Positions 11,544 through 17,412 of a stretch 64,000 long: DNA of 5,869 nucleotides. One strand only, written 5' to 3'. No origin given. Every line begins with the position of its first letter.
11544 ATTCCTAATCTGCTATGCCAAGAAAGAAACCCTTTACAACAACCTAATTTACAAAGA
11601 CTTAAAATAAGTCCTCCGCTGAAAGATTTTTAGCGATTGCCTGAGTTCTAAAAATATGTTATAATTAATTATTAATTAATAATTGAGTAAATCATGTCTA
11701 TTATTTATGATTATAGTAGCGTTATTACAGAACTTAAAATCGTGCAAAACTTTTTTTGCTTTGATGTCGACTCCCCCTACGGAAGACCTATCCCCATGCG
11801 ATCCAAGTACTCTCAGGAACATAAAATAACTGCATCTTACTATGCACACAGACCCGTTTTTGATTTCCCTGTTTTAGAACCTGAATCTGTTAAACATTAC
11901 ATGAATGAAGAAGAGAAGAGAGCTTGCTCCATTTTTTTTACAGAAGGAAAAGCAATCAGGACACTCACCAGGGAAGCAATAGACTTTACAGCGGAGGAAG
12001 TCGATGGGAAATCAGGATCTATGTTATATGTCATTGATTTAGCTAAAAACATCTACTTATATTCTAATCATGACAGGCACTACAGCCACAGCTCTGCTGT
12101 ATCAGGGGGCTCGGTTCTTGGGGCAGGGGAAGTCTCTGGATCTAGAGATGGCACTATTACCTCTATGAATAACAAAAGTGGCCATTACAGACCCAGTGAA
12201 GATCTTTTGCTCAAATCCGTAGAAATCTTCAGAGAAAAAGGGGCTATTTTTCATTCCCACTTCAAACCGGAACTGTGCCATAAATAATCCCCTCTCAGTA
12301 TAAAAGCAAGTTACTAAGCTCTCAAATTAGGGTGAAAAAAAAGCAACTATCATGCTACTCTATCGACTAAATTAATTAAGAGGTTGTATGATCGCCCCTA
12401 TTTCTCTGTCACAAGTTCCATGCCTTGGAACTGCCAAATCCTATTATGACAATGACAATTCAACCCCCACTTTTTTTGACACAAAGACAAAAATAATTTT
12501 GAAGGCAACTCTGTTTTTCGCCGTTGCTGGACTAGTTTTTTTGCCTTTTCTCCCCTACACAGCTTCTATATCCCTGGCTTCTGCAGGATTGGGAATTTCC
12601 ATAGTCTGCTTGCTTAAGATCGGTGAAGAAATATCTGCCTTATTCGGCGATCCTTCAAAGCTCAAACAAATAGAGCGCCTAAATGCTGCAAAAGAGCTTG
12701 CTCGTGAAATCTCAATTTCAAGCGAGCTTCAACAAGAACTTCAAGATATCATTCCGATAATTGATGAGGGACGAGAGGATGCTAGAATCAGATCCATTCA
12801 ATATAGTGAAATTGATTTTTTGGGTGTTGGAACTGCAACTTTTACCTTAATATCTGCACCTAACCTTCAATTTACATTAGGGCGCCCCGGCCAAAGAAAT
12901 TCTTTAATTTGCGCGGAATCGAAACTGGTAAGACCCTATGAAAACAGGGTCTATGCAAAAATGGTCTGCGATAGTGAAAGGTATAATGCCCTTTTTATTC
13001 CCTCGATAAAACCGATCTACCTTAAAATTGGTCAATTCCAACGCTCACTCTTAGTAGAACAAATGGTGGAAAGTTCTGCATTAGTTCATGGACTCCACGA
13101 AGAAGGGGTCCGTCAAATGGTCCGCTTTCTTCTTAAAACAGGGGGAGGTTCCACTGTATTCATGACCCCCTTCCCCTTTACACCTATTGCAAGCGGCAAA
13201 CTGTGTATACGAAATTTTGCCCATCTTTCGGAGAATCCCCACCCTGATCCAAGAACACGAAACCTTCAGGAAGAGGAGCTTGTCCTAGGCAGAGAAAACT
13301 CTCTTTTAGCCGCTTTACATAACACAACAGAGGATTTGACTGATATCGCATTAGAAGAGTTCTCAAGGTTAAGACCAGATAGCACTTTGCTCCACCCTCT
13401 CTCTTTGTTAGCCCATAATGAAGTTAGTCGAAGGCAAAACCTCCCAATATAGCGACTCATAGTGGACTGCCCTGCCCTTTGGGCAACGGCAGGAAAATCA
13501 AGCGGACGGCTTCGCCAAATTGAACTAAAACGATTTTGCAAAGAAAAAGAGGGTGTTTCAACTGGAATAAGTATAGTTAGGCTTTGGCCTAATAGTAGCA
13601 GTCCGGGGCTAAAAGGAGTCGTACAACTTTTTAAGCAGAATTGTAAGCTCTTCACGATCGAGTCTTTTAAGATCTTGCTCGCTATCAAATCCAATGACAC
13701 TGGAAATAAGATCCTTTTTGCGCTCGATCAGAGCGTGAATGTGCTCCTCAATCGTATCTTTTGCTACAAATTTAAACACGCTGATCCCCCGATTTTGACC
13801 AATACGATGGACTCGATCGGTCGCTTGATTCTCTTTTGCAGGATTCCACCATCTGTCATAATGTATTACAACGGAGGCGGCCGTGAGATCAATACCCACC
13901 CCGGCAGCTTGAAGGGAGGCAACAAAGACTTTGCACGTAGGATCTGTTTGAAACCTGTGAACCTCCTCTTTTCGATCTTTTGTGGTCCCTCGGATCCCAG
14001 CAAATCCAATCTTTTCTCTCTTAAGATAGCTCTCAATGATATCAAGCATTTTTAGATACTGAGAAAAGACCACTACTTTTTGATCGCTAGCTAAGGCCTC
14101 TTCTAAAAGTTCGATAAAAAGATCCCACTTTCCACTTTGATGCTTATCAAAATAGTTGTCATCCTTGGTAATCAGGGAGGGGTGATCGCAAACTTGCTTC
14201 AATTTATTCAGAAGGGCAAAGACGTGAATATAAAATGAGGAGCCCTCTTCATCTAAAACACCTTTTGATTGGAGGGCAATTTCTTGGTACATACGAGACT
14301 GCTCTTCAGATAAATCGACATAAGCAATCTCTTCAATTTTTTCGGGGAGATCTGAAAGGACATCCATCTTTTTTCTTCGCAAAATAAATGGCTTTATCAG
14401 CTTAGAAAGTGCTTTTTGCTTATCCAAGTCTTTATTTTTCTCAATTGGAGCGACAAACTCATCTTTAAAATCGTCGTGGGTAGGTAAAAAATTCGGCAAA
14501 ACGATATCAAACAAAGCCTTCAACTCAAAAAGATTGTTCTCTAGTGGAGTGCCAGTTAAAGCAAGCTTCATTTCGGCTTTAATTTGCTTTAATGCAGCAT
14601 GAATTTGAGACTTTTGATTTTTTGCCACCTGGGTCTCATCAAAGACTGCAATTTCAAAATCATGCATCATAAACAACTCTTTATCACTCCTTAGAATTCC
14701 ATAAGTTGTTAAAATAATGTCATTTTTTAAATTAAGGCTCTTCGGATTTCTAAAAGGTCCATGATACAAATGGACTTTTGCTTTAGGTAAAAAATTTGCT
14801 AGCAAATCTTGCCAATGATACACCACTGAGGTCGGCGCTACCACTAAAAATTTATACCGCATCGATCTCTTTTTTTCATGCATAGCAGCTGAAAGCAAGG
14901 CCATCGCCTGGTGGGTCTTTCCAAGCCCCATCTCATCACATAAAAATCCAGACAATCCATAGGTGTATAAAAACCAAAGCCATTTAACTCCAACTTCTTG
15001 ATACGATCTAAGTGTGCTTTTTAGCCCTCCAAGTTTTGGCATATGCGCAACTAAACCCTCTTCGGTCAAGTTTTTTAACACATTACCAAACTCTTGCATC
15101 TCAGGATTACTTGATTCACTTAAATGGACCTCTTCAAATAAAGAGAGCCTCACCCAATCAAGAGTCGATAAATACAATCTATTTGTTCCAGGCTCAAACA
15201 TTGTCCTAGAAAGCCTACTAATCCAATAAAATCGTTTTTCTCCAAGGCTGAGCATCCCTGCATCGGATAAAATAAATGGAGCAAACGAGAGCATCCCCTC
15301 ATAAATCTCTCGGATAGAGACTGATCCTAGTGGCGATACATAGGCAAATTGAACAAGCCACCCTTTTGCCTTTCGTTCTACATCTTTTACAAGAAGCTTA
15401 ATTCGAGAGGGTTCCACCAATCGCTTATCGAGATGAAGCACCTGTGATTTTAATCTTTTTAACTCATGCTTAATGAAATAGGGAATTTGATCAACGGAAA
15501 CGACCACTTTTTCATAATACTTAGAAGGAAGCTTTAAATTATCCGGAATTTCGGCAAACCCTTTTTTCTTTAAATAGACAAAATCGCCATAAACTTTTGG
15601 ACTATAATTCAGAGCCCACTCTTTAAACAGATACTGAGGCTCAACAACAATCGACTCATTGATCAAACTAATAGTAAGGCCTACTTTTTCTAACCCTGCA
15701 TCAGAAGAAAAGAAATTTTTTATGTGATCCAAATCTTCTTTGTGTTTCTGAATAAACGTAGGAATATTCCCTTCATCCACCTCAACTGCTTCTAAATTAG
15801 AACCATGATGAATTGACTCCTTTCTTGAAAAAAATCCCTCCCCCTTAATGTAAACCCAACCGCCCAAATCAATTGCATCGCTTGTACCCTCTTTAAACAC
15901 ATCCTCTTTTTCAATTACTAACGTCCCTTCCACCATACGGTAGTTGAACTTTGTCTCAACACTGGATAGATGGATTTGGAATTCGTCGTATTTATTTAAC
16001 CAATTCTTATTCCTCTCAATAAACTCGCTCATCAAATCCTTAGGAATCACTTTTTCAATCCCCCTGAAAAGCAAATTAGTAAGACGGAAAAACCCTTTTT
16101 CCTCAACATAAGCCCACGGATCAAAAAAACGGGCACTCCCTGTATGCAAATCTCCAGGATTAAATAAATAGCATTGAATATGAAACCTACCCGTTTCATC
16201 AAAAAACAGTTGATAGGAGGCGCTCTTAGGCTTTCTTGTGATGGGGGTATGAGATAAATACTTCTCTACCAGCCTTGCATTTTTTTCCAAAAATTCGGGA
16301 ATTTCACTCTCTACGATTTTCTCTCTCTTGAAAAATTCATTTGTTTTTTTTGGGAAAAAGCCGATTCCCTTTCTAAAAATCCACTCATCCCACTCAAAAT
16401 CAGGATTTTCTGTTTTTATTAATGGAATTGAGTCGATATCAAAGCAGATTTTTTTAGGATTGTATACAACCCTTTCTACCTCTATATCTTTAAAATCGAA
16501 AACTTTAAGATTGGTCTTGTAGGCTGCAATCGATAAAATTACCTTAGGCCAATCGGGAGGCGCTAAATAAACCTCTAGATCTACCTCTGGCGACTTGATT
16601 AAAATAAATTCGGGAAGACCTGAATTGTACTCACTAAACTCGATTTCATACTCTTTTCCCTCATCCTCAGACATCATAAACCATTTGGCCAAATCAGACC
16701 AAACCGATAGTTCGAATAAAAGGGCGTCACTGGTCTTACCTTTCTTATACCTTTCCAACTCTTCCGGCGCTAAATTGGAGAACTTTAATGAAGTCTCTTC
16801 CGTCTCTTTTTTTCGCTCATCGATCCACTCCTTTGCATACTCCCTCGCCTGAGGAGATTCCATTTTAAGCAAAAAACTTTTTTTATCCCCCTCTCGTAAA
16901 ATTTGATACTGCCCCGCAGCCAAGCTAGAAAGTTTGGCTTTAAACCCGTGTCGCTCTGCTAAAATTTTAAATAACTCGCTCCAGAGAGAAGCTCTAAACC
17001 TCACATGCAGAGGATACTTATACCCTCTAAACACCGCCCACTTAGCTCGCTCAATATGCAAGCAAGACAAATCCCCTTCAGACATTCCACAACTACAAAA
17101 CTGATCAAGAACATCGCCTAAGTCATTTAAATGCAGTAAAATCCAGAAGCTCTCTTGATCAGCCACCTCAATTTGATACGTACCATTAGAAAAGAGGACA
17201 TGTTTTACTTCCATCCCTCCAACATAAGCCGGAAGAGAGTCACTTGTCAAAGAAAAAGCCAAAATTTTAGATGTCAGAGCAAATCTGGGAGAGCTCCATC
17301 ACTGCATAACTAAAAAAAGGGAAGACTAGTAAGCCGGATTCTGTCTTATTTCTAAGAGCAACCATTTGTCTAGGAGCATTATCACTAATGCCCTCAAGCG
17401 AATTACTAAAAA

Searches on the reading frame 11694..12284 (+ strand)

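Call 60: search_protein_families(library=pfam, proteins=[window:11694-12284:+], max_evalue=0.00001)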
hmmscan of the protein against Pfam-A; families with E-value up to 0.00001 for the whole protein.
window:11694-12284:+ (197 aa): 0 families

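Call 81: search_protein_families(library=ncbifam, proteins=[window:11694-12284:+], max_evalue=0.01)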
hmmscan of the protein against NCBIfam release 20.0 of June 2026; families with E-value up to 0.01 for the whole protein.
window:11694-12284:+ (197 aa): 1 family
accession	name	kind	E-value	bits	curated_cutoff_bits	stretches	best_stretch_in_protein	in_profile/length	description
TIGR03979.1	His_Ser_Rich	equivalog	0.0019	18.2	121.65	1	123-176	57-110/190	His-Xaa-Ser repeat protein HxsA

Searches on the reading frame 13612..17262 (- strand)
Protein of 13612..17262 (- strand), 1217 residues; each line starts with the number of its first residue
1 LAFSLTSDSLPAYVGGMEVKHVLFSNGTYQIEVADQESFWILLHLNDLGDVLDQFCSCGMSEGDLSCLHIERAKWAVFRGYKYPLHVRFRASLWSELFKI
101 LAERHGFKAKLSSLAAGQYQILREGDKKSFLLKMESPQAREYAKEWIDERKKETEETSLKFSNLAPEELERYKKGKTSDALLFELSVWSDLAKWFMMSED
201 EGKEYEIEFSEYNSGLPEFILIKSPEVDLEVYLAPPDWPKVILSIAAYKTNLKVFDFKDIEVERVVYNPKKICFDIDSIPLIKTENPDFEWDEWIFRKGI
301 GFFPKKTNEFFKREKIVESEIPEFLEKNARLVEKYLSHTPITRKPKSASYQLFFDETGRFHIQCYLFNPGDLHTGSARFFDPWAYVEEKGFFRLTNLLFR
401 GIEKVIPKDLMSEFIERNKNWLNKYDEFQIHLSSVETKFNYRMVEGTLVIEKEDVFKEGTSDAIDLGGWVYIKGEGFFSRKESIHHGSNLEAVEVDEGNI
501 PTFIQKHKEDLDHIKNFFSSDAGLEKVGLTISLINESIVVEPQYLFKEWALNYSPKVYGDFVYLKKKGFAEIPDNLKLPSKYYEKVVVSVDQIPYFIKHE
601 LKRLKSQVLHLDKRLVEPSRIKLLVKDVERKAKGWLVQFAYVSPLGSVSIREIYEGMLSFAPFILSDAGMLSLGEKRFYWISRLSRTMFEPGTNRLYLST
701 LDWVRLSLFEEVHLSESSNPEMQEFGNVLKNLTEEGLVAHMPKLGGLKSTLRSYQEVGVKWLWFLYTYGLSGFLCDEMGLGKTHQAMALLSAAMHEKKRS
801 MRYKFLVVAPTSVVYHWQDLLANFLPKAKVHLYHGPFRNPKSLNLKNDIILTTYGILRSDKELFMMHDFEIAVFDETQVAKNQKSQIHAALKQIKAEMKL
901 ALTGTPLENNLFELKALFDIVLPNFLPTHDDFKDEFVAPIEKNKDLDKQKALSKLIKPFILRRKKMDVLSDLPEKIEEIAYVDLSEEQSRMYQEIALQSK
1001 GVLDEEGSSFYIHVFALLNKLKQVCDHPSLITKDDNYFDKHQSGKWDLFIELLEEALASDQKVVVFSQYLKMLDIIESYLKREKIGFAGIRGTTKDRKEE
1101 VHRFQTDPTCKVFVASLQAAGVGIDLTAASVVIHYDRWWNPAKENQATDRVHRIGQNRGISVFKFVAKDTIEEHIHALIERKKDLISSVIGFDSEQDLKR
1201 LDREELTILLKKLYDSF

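Call 60: search_protein_families(library=pfam, proteins=[window:13612-17262:-], max_evalue=0.00001)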
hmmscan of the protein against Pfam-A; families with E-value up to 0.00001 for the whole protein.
window:13612-17262:- (1217 aa): 3 families
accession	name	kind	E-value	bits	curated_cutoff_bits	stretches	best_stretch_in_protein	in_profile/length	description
PF00176.29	SNF2-rel_dom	-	2e-63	214.6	24.9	1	754-1030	1-290/290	SNF2-related domain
PF00271.37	Helicase_C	-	5.1e-21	75.4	23.5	1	1048-1155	5-110/110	Helicase conserved C-terminal domain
PF04851.21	ResIII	-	6.8e-10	39.5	22.5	1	750-906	3-162/164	Type III restriction enzyme, res subunit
